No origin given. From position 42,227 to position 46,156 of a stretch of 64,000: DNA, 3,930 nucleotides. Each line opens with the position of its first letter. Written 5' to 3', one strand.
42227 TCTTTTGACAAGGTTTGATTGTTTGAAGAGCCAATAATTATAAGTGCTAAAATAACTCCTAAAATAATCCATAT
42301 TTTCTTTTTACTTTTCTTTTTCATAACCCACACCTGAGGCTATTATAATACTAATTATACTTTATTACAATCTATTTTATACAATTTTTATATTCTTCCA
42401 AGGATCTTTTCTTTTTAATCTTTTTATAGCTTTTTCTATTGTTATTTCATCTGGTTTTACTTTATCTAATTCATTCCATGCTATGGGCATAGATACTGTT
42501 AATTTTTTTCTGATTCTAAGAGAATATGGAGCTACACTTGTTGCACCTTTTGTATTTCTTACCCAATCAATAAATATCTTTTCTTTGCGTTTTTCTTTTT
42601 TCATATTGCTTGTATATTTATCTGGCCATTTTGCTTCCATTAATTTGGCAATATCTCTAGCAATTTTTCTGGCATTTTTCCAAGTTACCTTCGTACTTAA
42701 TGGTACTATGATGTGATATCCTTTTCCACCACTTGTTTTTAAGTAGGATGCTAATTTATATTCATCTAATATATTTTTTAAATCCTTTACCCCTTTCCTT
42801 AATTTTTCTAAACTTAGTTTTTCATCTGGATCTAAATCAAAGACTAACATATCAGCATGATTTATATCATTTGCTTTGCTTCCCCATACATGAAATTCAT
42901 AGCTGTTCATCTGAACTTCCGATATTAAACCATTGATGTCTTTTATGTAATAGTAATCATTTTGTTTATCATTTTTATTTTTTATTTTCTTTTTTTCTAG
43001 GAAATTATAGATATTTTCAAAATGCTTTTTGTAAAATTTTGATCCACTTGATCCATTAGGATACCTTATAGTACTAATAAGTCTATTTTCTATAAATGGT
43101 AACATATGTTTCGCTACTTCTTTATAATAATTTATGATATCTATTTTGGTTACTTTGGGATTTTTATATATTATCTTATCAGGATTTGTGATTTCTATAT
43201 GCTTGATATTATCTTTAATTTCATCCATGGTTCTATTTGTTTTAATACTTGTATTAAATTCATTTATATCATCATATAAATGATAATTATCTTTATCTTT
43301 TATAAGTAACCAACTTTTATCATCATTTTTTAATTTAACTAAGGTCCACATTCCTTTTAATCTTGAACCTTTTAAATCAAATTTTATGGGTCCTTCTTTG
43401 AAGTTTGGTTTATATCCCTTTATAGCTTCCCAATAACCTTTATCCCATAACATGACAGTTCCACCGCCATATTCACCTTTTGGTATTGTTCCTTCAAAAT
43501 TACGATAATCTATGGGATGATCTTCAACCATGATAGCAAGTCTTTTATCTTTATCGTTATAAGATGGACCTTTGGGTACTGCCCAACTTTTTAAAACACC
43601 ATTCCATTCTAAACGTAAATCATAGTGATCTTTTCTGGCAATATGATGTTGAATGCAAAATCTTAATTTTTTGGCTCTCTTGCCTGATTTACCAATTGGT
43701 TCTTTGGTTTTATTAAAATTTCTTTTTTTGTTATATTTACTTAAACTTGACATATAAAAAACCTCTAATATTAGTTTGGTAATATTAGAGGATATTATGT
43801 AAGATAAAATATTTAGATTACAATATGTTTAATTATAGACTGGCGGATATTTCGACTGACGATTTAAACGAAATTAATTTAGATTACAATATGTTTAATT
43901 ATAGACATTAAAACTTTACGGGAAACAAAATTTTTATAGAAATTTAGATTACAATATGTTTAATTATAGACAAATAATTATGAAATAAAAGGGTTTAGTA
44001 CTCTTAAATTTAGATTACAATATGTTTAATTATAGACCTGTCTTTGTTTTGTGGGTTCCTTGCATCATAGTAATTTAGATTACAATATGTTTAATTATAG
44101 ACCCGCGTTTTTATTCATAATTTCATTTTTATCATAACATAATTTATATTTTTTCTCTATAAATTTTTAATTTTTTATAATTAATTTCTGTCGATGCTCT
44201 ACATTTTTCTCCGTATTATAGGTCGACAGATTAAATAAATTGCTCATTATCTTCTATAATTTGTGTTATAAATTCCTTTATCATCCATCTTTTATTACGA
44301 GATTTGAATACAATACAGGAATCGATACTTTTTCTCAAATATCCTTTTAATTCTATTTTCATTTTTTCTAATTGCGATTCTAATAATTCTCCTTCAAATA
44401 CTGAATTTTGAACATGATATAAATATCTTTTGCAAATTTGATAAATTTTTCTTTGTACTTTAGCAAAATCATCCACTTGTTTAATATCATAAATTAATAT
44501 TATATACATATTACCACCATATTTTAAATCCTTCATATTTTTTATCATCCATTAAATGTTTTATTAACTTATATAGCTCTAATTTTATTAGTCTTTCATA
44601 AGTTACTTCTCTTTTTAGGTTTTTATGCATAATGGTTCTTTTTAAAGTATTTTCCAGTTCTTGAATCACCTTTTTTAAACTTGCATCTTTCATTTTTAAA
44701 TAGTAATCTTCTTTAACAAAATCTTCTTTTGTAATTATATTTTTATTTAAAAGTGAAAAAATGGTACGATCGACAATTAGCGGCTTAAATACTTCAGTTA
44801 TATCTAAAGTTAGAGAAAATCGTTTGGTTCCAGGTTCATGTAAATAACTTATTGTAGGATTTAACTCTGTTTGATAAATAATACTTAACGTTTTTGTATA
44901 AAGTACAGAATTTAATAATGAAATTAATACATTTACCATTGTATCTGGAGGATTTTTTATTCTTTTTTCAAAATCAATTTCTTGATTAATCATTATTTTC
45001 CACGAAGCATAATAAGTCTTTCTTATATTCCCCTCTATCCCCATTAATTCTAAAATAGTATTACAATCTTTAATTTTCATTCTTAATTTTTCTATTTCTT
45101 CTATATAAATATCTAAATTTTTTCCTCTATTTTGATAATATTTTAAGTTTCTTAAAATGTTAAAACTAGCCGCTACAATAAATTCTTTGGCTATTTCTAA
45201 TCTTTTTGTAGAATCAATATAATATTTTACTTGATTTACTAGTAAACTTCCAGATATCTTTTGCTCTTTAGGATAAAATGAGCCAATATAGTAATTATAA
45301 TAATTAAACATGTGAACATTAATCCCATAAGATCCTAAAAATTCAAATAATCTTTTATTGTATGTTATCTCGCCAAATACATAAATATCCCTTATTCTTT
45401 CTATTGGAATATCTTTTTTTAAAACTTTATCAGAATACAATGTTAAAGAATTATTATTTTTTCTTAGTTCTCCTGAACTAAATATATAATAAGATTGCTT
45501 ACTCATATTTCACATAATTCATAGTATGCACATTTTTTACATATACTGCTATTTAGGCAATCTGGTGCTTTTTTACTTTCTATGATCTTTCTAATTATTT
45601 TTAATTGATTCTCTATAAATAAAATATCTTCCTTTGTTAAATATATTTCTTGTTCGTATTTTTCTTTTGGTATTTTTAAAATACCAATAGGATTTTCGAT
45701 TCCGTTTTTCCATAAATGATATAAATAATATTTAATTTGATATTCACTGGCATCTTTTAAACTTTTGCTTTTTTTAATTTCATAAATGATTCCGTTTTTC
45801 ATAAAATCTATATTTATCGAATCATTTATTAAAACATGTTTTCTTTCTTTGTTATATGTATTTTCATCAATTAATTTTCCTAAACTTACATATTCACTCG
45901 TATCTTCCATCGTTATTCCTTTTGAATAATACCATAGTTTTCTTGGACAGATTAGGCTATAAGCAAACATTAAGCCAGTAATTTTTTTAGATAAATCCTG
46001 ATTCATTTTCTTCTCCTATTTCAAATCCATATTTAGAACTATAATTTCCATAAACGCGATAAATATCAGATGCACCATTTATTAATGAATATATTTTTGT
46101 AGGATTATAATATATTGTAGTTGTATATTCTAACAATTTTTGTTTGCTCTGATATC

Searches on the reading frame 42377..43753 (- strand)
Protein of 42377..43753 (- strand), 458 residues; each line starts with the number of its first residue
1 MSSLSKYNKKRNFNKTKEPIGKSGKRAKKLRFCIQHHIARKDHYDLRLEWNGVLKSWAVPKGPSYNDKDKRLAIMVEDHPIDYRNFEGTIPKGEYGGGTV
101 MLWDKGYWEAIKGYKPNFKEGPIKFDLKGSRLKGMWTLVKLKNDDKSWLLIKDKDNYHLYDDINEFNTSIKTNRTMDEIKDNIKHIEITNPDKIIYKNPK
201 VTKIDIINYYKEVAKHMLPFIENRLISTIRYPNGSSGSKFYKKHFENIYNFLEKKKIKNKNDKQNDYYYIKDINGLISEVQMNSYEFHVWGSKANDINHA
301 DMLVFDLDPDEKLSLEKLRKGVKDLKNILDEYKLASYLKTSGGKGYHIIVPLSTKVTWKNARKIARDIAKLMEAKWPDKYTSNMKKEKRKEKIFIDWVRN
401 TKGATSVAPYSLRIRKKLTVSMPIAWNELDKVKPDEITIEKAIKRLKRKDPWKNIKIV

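Call 6: search_protein_families(library=pfam, proteins=[window:42377-43753:-])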
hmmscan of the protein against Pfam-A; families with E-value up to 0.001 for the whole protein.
window:42377-43753:- (458 aa): 3 families
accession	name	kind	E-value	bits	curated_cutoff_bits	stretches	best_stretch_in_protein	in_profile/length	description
PF21686.3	LigD_Prim-Pol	-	1e-84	284.5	27.4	1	202-452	1-254/254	LigD, primase-polymerase domain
PF13298.12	LigD_N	-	1.9e-41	141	31.1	1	35-140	1-107/107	DNA Ligase D 3'-phosphoesterase domain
PF01896.25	DNA_primase_S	-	1.7e-05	25.7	26.8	1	305-426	1-163/163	DNA primase small subunit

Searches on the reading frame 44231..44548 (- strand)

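Call 6: search_protein_families(library=pfam, proteins=[window:44231-44548:-])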
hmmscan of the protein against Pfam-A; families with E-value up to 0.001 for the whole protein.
window:44231-44548:- (105 aa): 1 family
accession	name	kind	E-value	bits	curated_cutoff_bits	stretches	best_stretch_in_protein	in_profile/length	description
PF09827.14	CRISPR_Cas2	-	9.6e-18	64.6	23.8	1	14-88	1-71/74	CRISPR associated protein Cas2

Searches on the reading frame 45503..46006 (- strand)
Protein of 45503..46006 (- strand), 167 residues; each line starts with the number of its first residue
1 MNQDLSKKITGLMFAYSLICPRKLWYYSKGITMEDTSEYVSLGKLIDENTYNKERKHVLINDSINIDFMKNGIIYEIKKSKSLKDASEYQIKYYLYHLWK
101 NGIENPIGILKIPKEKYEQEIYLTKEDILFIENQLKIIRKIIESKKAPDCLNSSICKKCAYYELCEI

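Call 6: search_protein_families(library=pfam, proteins=[window:45503-46006:-])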
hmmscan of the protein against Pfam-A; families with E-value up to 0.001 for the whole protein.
window:45503-46006:- (167 aa): 1 family
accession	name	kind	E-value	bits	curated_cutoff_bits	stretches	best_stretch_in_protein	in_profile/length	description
PF01930.23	Cas_Cas4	-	3.3e-46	157.7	22.7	1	10-165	1-158/160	Domain of unknown function DUF83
